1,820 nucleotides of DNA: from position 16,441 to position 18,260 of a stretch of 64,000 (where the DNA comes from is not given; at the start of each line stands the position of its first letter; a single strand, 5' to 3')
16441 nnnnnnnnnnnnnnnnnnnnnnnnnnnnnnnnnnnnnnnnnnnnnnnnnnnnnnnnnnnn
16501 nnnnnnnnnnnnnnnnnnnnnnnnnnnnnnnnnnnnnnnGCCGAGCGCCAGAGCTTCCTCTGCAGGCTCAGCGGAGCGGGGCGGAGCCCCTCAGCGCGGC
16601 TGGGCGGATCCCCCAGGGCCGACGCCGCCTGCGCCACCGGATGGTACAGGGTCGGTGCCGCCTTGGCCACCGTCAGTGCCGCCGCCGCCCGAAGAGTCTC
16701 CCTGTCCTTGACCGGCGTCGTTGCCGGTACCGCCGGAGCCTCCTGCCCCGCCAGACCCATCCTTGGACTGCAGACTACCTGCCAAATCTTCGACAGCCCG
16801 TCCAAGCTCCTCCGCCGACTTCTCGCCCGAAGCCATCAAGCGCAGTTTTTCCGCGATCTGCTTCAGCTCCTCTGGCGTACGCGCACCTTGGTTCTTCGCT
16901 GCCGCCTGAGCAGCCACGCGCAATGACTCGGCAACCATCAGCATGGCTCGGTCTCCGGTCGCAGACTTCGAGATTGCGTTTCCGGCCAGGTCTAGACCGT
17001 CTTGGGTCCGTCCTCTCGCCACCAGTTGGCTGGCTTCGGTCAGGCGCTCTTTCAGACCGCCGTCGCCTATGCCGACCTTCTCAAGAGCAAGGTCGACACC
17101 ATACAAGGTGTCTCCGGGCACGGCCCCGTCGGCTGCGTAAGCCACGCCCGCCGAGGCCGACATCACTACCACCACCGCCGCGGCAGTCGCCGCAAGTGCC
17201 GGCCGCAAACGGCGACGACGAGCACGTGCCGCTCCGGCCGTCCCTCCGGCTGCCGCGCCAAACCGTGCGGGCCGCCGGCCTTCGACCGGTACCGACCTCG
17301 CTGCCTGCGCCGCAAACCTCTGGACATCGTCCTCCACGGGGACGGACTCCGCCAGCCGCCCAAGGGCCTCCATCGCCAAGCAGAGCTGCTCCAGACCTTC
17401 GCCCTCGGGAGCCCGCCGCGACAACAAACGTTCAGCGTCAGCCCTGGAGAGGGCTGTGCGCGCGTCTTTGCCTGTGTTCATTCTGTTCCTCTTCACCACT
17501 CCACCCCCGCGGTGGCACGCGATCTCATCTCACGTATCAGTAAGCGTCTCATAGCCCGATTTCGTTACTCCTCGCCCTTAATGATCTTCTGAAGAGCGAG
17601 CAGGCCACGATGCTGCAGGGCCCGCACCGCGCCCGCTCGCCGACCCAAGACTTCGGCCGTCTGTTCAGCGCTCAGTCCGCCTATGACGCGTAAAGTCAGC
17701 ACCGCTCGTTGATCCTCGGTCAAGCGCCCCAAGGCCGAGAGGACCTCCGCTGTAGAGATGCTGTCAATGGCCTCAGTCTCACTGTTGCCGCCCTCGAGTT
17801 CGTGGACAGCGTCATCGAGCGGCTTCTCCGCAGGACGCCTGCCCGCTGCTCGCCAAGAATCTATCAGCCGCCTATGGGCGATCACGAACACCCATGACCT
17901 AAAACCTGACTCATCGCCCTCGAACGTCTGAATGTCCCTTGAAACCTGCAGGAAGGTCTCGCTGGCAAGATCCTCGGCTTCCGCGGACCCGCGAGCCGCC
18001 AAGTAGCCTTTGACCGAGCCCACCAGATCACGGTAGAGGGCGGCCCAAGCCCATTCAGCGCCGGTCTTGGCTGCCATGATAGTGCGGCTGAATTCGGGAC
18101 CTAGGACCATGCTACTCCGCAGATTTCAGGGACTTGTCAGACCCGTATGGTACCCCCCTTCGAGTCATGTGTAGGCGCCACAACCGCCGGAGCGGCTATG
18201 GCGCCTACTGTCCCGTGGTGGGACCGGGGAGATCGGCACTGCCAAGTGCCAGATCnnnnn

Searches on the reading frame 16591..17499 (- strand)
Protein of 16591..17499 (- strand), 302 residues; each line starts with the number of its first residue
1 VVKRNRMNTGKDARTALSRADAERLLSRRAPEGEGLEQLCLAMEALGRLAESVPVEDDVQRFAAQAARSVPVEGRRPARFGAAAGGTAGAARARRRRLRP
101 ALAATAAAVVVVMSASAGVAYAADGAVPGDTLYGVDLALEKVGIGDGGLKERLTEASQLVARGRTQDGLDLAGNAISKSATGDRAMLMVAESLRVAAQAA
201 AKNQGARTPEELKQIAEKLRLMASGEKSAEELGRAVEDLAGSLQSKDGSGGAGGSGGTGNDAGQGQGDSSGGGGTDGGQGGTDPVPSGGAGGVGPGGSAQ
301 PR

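Call 71: search_protein_families(library=pfam, proteins=[window:16591-17499:-], max_evalue=0.01)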
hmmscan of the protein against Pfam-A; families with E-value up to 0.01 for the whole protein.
window:16591-17499:- (302 aa): 1 family
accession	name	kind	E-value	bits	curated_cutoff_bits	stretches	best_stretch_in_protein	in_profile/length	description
PF18915.5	DUF5667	-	0.0025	18.7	27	0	125-143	1-19/99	Domain of unknown function (DUF5667)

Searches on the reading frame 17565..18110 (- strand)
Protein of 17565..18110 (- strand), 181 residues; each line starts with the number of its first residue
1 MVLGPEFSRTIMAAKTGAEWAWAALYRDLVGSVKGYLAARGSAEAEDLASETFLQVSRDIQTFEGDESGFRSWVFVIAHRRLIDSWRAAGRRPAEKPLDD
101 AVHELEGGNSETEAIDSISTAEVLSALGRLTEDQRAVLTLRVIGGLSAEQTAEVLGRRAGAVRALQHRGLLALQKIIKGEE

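Call 71: search_protein_families(library=pfam, proteins=[window:17565-18110:-], max_evalue=0.01)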
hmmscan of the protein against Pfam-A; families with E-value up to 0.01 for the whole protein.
window:17565-18110:- (181 aa): 4 families
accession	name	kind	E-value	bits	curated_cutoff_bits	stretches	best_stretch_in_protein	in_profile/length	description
PF04542.20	Sigma70_r2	-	4e-12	46.2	24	1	25-92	5-71/71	Sigma-70 region 2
PF08281.18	Sigma70_r4_2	-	7.4e-12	45.2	25.7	1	122-173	3-54/54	Sigma-70, region 4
PF04545.22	Sigma70_r4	-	3.4e-09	36.5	24.1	1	126-175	1-50/50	Sigma-70, region 4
PF07638.17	Sigma70_ECF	-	0.0002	21.7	21.1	1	20-158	21-164/185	ECF sigma factor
